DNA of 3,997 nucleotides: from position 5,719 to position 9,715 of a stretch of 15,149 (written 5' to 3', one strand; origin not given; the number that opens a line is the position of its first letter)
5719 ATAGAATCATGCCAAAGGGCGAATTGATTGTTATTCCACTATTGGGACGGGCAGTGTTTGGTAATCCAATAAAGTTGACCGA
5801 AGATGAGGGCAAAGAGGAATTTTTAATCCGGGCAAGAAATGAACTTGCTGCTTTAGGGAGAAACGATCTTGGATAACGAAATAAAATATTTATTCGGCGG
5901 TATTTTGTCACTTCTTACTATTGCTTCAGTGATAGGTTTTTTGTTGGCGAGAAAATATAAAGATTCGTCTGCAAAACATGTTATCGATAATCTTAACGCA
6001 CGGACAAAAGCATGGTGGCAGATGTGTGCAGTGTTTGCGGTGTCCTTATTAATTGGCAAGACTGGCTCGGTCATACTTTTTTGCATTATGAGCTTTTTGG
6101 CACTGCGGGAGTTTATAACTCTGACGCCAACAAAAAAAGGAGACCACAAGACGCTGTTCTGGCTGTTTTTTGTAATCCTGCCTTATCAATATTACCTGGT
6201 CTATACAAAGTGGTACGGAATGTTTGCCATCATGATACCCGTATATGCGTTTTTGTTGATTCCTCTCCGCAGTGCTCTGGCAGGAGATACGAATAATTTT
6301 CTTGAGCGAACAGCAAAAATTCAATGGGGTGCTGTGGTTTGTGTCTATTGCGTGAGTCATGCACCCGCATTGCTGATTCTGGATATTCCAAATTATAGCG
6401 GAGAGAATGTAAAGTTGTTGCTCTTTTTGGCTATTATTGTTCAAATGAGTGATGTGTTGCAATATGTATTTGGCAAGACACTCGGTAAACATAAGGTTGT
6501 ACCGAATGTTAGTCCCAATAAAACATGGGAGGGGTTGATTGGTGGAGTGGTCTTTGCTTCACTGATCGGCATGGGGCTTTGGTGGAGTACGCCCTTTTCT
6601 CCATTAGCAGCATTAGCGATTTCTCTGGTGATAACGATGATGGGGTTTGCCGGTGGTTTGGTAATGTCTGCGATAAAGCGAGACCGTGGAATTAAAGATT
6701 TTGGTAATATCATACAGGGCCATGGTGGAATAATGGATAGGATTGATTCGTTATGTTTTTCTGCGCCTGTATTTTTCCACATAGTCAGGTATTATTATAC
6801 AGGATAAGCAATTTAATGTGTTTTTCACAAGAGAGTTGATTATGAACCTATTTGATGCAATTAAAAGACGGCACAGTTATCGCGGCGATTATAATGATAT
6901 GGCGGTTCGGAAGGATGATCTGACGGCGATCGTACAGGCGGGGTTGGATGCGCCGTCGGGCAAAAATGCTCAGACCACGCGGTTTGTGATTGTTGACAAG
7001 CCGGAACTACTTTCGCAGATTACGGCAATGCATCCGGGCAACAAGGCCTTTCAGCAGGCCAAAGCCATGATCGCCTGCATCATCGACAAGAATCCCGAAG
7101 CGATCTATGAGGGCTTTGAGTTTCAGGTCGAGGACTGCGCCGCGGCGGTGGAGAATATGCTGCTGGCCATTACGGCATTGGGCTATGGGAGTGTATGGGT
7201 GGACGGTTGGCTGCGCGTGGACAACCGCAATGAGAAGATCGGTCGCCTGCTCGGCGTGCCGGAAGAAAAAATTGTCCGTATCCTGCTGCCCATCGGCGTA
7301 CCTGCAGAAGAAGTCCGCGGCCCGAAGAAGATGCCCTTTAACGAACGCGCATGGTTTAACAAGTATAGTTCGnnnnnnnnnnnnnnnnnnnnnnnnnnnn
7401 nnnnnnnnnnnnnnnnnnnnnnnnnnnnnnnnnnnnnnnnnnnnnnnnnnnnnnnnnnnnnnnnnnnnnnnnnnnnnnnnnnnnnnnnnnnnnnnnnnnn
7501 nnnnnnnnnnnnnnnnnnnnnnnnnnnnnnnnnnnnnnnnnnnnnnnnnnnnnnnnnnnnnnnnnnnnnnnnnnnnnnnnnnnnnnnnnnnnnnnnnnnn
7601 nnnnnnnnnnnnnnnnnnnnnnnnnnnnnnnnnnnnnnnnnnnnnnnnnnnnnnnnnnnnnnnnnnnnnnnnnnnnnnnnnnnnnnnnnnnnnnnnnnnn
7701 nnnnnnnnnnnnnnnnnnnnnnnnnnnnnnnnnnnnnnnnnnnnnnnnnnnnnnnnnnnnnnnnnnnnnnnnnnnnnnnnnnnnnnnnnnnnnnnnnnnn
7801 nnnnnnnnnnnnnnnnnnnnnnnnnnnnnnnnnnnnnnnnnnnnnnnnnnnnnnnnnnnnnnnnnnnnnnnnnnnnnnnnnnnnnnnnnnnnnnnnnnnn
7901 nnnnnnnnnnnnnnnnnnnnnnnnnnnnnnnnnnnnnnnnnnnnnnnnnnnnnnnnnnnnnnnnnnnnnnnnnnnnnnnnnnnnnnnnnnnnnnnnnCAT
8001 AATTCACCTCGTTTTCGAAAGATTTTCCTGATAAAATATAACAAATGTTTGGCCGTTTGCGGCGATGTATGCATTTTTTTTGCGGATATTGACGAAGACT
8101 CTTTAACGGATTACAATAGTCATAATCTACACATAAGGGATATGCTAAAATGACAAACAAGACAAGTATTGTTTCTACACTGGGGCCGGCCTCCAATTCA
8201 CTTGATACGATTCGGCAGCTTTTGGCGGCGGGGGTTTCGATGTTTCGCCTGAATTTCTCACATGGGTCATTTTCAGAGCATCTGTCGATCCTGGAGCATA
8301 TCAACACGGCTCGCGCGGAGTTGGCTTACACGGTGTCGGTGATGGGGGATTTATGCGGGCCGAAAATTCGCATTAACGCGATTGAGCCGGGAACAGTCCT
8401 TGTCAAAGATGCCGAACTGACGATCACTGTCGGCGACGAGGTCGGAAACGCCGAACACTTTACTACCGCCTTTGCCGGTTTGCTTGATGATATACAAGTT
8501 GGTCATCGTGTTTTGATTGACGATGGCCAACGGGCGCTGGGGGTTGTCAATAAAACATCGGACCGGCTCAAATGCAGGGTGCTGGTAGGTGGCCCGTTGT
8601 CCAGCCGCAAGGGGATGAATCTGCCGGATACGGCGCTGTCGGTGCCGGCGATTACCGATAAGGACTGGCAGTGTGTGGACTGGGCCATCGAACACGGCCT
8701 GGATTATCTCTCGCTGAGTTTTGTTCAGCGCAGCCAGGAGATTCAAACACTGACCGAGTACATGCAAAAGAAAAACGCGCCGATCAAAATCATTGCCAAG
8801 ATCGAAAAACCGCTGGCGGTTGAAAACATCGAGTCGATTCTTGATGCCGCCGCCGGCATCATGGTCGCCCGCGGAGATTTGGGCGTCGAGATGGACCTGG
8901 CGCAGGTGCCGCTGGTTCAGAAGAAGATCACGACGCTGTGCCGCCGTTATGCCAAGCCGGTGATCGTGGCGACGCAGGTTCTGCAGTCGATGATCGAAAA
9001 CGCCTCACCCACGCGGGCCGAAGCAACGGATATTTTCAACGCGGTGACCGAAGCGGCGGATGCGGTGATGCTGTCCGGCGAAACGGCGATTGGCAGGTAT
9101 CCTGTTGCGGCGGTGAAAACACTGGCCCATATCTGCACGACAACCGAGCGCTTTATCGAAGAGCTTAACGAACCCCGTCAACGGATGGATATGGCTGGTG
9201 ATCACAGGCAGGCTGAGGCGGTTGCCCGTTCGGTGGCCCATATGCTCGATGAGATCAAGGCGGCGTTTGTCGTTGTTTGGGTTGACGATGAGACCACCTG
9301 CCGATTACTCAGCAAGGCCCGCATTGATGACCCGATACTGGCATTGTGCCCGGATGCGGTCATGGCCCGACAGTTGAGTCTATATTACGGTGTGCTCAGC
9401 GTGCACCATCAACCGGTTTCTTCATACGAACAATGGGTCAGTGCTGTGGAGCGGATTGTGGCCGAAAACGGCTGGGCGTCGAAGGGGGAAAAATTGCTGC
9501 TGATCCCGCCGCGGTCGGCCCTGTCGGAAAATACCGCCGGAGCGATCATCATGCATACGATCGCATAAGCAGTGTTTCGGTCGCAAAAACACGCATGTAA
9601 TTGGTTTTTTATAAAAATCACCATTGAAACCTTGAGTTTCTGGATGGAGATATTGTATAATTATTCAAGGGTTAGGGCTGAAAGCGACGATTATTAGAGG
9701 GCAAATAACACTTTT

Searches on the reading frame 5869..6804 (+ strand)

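Call 95: search_protein_families(library=pfam, proteins=[window:5869-6804:+], max_evalue=0.001)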
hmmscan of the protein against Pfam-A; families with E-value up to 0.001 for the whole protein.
window:5869-6804:+ (312 aa): 1 family
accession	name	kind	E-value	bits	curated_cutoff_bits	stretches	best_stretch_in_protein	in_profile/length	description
PF01148.25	CTP_transf_1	-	2.8e-68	231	24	1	44-308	2-263/264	Cytidylyltransferase family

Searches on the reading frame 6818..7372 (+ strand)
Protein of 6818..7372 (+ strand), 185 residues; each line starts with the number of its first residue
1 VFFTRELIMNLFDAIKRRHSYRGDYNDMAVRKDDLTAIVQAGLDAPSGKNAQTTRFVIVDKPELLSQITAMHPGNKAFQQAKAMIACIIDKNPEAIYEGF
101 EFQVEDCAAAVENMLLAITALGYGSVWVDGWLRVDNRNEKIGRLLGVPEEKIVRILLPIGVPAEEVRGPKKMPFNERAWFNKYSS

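Call 95: search_protein_families(library=pfam, proteins=[window:6818-7372:+], max_evalue=0.001)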
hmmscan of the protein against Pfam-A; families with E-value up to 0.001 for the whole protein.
window:6818-7372:+ (185 aa): 2 families
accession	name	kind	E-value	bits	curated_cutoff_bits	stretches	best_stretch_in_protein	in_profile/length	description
PF00881.29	Nitroreductase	-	4.4e-21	76.2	23.5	1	15-160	1-166/167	Nitroreductase family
PF14512.11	TM1586_NiRdase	-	6.7e-06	26.3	27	1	10-175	1-146/215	Putative TM nitroreductase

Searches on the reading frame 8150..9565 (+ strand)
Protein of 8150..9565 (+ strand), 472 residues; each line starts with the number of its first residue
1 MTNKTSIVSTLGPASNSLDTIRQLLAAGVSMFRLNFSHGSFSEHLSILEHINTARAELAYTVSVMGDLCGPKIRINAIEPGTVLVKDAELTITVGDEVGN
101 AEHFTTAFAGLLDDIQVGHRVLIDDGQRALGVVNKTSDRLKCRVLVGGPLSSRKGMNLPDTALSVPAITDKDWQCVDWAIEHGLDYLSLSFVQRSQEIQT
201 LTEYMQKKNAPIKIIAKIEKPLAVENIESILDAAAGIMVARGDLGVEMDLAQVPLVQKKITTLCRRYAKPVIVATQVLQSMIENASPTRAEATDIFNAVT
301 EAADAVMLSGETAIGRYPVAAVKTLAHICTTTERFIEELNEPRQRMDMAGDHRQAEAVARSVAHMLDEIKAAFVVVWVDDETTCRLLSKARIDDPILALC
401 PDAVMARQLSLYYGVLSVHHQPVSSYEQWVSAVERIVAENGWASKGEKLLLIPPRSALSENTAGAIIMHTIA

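Call 95: search_protein_families(library=pfam, proteins=[window:8150-9565:+], max_evalue=0.001)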
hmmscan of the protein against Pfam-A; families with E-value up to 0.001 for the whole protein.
window:8150-9565:+ (472 aa): 2 families
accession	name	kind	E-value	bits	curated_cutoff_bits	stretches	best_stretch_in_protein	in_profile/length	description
PF00224.27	PK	-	1e-101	340.8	30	1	3-322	2-328/328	Pyruvate kinase, barrel domain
PF02887.21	PK_C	-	3.4e-13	50.1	28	1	356-451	1-96/114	Pyruvate kinase, alpha/beta domain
